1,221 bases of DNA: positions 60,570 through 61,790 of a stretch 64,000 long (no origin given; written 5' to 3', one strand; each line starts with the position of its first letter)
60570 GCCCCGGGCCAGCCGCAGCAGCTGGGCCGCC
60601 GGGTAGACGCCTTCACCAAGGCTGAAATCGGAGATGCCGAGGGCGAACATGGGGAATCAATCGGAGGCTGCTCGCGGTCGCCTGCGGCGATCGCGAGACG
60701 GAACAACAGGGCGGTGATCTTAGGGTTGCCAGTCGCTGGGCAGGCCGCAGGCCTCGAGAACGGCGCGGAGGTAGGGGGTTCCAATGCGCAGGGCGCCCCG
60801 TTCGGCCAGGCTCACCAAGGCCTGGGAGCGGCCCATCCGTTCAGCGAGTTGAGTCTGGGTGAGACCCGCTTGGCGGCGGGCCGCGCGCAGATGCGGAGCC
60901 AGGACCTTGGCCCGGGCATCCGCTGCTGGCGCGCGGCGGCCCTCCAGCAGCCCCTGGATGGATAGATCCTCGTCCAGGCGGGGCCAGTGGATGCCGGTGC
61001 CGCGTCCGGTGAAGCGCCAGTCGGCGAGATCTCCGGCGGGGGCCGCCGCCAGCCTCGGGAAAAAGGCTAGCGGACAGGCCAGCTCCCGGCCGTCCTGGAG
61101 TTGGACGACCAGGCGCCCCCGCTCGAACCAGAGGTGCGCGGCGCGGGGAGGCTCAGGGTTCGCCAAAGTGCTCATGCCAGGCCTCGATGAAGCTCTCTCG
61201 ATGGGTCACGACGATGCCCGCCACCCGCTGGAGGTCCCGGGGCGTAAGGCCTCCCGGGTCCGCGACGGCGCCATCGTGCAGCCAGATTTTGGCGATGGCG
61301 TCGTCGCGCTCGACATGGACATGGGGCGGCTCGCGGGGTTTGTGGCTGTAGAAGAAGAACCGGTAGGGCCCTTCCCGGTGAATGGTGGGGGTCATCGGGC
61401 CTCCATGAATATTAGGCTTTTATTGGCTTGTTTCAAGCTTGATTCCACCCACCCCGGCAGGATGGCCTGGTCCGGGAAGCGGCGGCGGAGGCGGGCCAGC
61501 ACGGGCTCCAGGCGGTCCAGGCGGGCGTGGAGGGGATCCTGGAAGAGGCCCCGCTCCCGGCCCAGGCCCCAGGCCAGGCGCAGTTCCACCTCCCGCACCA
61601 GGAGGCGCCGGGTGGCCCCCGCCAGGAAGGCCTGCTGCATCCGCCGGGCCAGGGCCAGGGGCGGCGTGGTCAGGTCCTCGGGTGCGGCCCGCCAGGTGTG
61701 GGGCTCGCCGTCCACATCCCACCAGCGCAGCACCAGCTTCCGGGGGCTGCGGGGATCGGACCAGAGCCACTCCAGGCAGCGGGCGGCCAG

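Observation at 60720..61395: DUF4160 and DUF2442-HTH gene pair embedded, by overlapping reading frames, inside an imuA-less imuB-dnaE2 mutagenesis cassette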

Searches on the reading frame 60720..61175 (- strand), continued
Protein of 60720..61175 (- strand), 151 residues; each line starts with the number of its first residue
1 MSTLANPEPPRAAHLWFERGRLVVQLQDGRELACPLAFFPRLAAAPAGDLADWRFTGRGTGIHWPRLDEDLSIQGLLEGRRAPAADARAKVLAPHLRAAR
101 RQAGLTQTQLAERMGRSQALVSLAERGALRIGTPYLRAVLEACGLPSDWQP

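Call 62: search_protein_families(library=padloc, proteins=[window:60720-61175:-], max_evalue=0.01)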
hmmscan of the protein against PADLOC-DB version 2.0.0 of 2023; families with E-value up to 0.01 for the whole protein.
window:60720-61175:- (151 aa): 8 families
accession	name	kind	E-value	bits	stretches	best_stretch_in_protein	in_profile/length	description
PDLC02926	HTH_VI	-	5.1e-05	21.5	1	95-136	5-46/92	-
PDLC03953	RmrA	-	0.00018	18.8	1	94-148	8-62/373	-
PDLC03952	RmrA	-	0.00042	17.3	1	85-146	15-77/395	-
PDLC03947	RmrA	-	0.00044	17.2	1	88-148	8-68/383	-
PDLC03955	RmrA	-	0.0005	17.4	1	85-148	13-77/371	-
PDLC03949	RmrA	-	0.0017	15.3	1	95-146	6-57/363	-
PDLC03951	RmrA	-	0.002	15.2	1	95-149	12-66/400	-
PDLC04142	capH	-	0.0048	15.9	1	93-128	8-43/103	capH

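Call 65: find_encoding_contigs(protein=P0058, flank=5000, max_places=2)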
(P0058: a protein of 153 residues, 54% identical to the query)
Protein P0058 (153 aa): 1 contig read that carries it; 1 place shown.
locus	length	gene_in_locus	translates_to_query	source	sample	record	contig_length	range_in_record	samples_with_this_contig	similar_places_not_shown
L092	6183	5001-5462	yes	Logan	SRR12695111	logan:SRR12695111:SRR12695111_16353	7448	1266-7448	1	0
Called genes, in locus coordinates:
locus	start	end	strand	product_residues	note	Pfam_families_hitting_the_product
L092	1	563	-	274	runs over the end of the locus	-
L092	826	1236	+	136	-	PF21983:NikA-like (weak)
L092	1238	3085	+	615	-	PF03432:Relaxase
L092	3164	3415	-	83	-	-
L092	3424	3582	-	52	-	-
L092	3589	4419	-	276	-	PF05211:NLBH (faint)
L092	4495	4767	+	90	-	-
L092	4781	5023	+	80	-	PF13711:DUF4160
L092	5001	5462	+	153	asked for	PF10387:DUF2442, PF13560:HTH_31 (weak), PF01381:HTH_3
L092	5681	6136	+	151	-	-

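Call 66: find_encoding_contigs(protein=P0063, flank=5000, max_places=2)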
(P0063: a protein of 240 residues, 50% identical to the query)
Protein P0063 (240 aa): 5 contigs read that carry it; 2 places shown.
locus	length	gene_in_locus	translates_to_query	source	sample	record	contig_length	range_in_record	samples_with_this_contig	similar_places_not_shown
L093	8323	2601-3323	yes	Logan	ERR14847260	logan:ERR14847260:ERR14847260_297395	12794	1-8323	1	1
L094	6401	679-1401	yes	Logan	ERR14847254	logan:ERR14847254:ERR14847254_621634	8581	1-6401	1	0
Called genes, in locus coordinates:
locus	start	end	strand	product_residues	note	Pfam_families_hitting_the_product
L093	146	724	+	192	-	-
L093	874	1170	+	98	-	-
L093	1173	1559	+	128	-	-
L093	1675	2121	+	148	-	-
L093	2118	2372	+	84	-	-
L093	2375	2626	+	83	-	PF13711:DUF4160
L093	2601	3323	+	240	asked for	PF10387:DUF2442, PF13560:HTH_31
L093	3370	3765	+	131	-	-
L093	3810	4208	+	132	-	-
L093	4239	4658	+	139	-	-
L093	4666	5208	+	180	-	-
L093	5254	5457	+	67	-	-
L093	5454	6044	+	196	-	-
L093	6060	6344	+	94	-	-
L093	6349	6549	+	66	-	-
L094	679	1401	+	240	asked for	PF10387:DUF2442, PF13560:HTH_31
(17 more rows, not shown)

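Call 67: find_encoding_contigs(protein=P0044, flank=5000, max_places=2)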
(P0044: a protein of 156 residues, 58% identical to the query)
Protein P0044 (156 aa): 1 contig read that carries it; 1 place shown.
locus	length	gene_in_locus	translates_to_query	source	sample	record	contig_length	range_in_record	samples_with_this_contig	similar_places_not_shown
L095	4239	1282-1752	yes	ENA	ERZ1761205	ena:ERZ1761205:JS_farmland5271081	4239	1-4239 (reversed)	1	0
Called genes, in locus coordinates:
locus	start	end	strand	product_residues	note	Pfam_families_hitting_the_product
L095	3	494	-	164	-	?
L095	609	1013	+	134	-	PF03061:4HBT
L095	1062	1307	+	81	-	PF13711:DUF4160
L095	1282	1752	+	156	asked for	PF10387:DUF2442, PF13560:HTH_31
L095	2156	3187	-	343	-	PF13936:HTH_38 (weak), PF00665:rve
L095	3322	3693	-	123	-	PF01648:ACPS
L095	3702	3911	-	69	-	PF04471:Mrr_cat, PF22722:NA-iREase1 (weak)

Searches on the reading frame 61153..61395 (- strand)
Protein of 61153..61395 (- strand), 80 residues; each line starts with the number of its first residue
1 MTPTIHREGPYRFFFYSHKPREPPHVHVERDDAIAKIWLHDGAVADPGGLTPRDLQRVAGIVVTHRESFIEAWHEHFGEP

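Call 3: search_protein_families(library=pfam, proteins=[window:61153-61395:-], max_evalue=0.01)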
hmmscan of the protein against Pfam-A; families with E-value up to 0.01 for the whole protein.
window:61153-61395:- (80 aa): 1 family
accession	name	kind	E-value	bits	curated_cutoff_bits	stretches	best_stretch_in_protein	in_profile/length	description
PF13711.11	DUF4160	-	6.6e-19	68.3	23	1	11-74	2-65/65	Domain of unknown function (DUF4160)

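Call 6: search_solved_structures(query=window:61153-61395:-, max_evalue=1, show_alignments=2)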
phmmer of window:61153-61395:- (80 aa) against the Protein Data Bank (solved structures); distinct sequences matched with E-value up to 1: 1.
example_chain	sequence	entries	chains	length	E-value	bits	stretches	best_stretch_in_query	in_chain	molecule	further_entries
6dy2_A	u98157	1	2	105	0.66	13.8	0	15-60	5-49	N-acylethanolamine acid amidase alpha-subunit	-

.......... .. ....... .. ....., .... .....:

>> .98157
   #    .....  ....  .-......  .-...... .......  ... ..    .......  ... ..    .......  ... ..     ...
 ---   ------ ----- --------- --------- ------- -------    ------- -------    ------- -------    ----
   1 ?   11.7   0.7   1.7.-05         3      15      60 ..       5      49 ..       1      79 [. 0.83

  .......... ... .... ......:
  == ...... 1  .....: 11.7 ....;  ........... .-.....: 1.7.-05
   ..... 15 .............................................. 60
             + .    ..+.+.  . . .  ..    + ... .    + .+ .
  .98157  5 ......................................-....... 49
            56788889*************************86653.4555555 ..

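Call 7: search_protein_families(library=ncbifam, proteins=[window:61153-61395:-], max_evalue=0.01)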
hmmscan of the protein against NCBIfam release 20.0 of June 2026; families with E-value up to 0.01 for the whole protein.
window:61153-61395:- (80 aa): 1 family
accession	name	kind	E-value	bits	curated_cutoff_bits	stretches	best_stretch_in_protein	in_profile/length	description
NF048015.1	toxin_DhiT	equivalog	5.6e-05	23.7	100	1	13-75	14-75/84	type II toxin-antitoxin system toxin DhiT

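Call 62: search_protein_families(library=padloc, proteins=[window:61153-61395:-], max_evalue=0.01)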
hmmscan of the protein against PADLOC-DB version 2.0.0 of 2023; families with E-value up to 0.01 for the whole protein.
window:61153-61395:- (80 aa): 0 families

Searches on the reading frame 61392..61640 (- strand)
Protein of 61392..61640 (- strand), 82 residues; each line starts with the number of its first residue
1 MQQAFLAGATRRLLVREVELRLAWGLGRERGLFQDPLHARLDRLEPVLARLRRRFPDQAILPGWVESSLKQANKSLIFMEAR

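Call 48: search_protein_families(library=pfam, proteins=[window:61392-61640:-], max_evalue=10)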
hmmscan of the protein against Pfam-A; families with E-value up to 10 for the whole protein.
window:61392-61640:- (82 aa): 0 families
